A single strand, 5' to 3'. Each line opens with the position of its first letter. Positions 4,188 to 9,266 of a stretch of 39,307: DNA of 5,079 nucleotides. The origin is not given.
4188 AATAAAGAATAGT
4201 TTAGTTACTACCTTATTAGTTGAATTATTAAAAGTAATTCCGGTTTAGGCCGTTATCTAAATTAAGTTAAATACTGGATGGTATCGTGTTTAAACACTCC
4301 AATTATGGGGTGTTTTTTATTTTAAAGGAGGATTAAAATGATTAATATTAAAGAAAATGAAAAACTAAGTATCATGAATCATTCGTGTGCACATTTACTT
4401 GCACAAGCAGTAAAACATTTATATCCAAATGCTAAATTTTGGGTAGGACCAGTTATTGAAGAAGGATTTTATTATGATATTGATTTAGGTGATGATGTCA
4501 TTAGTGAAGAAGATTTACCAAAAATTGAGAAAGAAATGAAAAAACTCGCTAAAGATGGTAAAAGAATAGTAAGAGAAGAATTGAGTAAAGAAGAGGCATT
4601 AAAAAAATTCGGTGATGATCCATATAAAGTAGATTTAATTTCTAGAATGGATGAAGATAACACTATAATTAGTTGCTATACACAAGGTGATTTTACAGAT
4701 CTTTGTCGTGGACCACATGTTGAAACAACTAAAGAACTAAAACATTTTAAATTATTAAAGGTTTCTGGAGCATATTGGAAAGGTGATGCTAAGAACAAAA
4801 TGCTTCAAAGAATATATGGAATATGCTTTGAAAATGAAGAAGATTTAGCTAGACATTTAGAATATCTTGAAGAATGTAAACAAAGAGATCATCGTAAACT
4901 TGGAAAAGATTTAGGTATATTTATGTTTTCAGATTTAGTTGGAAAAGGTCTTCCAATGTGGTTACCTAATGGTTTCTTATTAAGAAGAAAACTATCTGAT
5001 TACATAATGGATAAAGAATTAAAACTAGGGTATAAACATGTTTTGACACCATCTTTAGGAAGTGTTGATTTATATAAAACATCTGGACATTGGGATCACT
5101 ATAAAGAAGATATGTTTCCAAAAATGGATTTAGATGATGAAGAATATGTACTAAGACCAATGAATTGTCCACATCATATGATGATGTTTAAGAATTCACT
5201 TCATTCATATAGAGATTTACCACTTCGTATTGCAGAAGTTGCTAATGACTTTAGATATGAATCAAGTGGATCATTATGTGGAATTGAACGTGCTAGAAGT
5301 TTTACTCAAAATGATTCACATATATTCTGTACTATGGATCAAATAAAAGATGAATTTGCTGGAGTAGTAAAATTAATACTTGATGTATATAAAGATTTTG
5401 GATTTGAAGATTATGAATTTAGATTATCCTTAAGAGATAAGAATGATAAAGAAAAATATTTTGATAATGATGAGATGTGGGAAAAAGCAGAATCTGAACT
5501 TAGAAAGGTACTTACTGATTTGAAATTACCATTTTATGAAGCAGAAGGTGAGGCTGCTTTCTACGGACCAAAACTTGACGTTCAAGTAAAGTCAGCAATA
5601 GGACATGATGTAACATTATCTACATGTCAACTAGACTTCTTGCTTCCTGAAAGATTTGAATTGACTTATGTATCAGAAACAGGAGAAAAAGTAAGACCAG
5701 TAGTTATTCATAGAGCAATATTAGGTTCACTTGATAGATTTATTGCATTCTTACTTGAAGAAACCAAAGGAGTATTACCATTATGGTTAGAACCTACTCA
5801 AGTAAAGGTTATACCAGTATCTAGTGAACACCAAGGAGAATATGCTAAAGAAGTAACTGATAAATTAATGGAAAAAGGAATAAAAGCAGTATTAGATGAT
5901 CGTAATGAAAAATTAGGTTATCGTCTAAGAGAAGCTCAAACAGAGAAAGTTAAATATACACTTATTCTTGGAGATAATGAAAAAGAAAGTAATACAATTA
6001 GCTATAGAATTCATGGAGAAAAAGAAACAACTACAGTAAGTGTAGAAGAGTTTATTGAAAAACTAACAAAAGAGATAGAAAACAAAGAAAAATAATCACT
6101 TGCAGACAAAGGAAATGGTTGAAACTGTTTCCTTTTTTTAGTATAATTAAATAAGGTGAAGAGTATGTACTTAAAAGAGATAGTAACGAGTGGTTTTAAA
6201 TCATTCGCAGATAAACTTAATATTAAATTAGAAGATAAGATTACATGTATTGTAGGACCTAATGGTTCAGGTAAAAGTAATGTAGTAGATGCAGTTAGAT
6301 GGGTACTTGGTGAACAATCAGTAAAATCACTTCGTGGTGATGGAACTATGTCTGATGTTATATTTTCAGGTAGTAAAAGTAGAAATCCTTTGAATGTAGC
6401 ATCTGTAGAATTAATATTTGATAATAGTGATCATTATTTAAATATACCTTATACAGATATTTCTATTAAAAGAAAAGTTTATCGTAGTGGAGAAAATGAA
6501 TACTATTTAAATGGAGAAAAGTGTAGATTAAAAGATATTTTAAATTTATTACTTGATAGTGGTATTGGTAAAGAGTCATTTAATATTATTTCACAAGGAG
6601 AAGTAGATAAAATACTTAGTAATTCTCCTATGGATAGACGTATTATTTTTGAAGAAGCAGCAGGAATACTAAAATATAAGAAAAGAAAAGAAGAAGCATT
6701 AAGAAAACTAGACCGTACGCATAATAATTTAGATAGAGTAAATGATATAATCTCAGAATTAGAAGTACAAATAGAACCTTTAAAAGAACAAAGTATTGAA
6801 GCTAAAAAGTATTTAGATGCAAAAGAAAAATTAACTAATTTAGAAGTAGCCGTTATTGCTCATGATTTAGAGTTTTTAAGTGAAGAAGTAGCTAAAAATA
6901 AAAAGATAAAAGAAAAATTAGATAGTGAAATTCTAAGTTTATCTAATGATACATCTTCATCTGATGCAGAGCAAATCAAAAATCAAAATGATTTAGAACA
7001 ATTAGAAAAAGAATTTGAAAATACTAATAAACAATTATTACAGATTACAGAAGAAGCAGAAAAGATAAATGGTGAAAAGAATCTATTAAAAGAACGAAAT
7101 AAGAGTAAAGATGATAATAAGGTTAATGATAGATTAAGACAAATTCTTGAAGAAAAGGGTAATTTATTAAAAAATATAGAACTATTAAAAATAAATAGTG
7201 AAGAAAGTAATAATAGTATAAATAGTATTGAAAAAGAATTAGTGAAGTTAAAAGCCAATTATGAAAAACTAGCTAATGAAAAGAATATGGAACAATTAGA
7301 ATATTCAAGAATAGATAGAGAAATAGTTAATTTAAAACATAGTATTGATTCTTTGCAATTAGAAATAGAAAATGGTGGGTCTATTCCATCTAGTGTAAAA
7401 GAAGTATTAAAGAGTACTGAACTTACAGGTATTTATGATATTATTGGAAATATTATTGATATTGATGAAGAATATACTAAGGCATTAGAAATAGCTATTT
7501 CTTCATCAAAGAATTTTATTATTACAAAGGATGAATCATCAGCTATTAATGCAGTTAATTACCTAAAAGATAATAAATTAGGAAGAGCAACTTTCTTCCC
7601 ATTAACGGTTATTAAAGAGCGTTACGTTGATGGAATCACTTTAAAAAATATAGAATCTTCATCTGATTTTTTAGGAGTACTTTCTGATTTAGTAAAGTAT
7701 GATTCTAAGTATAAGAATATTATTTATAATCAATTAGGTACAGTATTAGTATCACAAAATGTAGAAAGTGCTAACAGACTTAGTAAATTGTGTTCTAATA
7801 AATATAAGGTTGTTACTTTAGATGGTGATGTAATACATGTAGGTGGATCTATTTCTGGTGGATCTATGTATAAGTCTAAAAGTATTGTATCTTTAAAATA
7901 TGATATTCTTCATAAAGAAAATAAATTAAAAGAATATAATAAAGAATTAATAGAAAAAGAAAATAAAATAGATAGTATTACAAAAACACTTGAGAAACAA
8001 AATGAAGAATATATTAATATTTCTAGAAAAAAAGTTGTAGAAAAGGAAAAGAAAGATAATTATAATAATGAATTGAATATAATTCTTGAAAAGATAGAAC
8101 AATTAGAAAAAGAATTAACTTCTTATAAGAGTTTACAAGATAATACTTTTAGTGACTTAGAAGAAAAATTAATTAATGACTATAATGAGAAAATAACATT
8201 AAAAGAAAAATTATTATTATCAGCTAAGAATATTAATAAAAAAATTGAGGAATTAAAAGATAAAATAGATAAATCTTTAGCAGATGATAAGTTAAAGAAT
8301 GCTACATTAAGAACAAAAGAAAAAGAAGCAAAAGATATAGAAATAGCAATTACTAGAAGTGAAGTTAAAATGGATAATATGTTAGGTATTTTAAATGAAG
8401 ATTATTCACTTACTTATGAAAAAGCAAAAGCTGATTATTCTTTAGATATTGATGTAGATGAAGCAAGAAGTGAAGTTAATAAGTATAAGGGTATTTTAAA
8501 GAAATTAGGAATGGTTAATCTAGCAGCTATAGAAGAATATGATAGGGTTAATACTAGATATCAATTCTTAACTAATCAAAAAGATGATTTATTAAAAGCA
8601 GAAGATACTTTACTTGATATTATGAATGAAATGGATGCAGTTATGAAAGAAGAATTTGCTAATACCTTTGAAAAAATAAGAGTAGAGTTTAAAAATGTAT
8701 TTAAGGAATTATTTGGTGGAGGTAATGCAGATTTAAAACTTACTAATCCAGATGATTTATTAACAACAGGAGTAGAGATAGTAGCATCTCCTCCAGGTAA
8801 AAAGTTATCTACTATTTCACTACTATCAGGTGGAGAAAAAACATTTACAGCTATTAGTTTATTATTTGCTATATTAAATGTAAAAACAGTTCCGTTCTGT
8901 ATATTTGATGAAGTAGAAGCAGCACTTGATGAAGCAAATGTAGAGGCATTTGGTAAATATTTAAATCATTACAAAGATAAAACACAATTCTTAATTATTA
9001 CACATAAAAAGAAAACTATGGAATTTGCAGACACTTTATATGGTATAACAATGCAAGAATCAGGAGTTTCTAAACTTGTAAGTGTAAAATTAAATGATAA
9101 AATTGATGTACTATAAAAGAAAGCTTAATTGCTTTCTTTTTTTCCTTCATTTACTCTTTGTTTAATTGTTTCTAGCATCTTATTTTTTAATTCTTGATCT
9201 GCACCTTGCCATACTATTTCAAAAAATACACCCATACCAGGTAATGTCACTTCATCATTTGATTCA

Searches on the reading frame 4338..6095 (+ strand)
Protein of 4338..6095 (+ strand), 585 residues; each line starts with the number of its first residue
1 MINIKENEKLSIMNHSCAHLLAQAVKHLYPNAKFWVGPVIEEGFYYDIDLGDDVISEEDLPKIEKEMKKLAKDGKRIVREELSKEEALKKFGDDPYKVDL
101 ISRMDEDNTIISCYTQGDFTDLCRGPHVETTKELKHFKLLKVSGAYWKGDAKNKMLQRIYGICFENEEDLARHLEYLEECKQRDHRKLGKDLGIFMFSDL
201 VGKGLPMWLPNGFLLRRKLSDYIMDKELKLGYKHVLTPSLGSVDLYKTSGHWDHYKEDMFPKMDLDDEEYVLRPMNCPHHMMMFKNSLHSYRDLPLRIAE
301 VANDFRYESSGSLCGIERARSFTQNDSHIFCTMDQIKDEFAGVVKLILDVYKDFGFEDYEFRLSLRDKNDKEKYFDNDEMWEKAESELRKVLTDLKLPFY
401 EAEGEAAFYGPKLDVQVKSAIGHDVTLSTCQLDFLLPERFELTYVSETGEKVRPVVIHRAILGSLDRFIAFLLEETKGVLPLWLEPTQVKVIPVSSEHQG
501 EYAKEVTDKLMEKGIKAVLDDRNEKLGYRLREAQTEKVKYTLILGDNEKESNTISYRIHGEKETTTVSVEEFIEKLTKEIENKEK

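Call 33: search_protein_families(library=pfam, proteins=[window:4338-6095:+], max_evalue=0.00001)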
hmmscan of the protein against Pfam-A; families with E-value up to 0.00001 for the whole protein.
window:4338-6095:+ (585 aa): 3 families
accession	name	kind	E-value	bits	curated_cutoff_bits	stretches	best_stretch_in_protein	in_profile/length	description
PF00587.30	tRNA-synt_2b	-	3.1e-42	145.1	29.3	1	266-475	7-178/179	tRNA synthetase class II core domain (G, H, P, S and T)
PF03129.25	HGTP_anticodon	-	1.8e-21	76.5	21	1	488-578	1-93/94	Anticodon binding domain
PF07973.19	tRNA_SAD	-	1.8e-17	63.5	24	1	111-160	1-44/44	Threonyl and Alanyl tRNA synthetase second additional domain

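Call 86: find_related_loci(query=window:4338-6092:+, collection=genome_contigs, flank=500)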
Query window:4338-6092:+ (585 aa) in genome_contigs; peptide patterns used: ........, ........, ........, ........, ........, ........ (x = any residue, [..] = any of these).
600 stretches matched a pattern (row limit reached: there are more); 565 encode a relative of the query (tblastn E <= 1e-3); the best 80 are kept; 80 distinct loci.
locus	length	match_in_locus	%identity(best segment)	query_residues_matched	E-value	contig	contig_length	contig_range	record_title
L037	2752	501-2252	84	1-584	0e+0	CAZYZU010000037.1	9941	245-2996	MAG TPA_asm: uncultured Muribaculaceae bacterium isolate SRP192927_co8_46 genome assembly, contig: NODE_6667_length_9941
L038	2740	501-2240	78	1-581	0e+0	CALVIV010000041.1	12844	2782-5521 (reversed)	MAG: uncultured Bacilli bacterium isolate BRZ_IG__bin14 genome assembly, contig: BRZ_IG__NODE_2986_length_12844_cov_40.5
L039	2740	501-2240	77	1-581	0e+0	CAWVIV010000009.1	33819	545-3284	MAG: uncultured Bacilli bacterium isolate metabat2_pooled_metaflye.372 MAG genome assembly, contig: contig_31837, whole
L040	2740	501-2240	77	1-581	0e+0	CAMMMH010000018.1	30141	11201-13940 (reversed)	MAG: uncultured Tenericutes bacterium isolate ERR4968579_bin.33_MetaWRAP_v1.1_MAG genome assembly, contig: NODE_818_leng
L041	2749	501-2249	74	1-584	0e+0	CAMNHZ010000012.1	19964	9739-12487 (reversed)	MAG: uncultured Firmicutes bacterium isolate SRR873597_bin.143_metaWRAP_v1.3_MAG genome assembly, contig: NODE.6253_leng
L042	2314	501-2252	75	1-585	0e+0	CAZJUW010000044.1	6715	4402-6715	MAG TPA_asm: uncultured Muribaculaceae bacterium isolate SRP222994_co1_5 genome assembly, contig: NODE_23044_length_6715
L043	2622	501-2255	74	1-585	0e+0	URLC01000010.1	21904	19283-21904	uncultured Tenericutes bacterium isolate UMGS1110 genome assembly, contig: NODE_440_length_21904_cov_9.58987, whole geno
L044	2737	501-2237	74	4-583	0e+0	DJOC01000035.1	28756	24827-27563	MAG TPA_asm: Bacillales bacterium UBA6448 UBA6448_contig_590, whole genome shotgun sequence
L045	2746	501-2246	75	1-583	0e+0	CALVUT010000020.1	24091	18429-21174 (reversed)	MAG: uncultured Bacilli bacterium isolate E0_RM__bin3 genome assembly, contig: E0_RM__k127_936694, whole genome shotgun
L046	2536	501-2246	74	1-584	0e+0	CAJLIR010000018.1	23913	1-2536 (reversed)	MAG TPA_asm: uncultured Bacillales bacterium isolate ERR1600721-bin.53 genome assembly, contig: NODE_1736_length_23913_c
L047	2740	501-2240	74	1-581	0e+0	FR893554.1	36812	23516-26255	Clostridium sp. CAG:433 genomic scaffold, scf44, whole genome shotgun sequence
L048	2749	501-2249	84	1-583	0e+0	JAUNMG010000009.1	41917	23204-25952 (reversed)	MAG: bacterium isolate S31M_St_34 NODE_199_length_41917_cov_10.059386, whole genome shotgun sequence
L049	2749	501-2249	74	1-585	0e+0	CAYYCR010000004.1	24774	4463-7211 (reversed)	MAG TPA_asm: uncultured Muribaculaceae bacterium isolate SRP287540_co2_371 genome assembly, contig: NODE_2078_length_247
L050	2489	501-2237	76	1-580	0e+0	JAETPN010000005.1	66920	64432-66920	MAG: Bacillota bacterium isolate S21_Bin6 scaffold_518, whole genome shotgun sequence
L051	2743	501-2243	72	1-583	0e+0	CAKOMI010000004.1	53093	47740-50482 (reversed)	MAG: uncultured Bacilli bacterium isolate REFINED_METABAT215_TOP10_CONTIGS_1500_ASSEMBLY_K77_MERGED__Hadza_MoBio_hadza-E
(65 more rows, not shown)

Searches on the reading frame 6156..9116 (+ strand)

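Call 33: search_protein_families(library=pfam, proteins=[window:6156-9116:+], max_evalue=0.00001)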
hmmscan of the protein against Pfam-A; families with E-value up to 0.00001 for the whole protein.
window:6156-9116:+ (986 aa): 5 families
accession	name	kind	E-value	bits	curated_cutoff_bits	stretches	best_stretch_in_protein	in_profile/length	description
PF02463.25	SMC_N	-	4e-60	203.4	40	1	5-973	1-220/220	RecF/RecN/SMC N terminal domain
PF06470.18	SMC_hinge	-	1.3e-23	84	22.5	1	424-542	2-115/116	SMC proteins Flexible Hinge Domain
PF13476.12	AAA_23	-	1.1e-16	62.6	27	1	12-206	5-200/201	AAA domain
PF13304.12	AAA_21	-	1.5e-06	28.9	27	1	29-79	1-69/304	AAA domain, putative AbiEii toxin, Type IV TA system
PF13555.12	AAA_29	-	8.3e-06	25.9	27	0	20-51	16-46/61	P-loop containing region of AAA domain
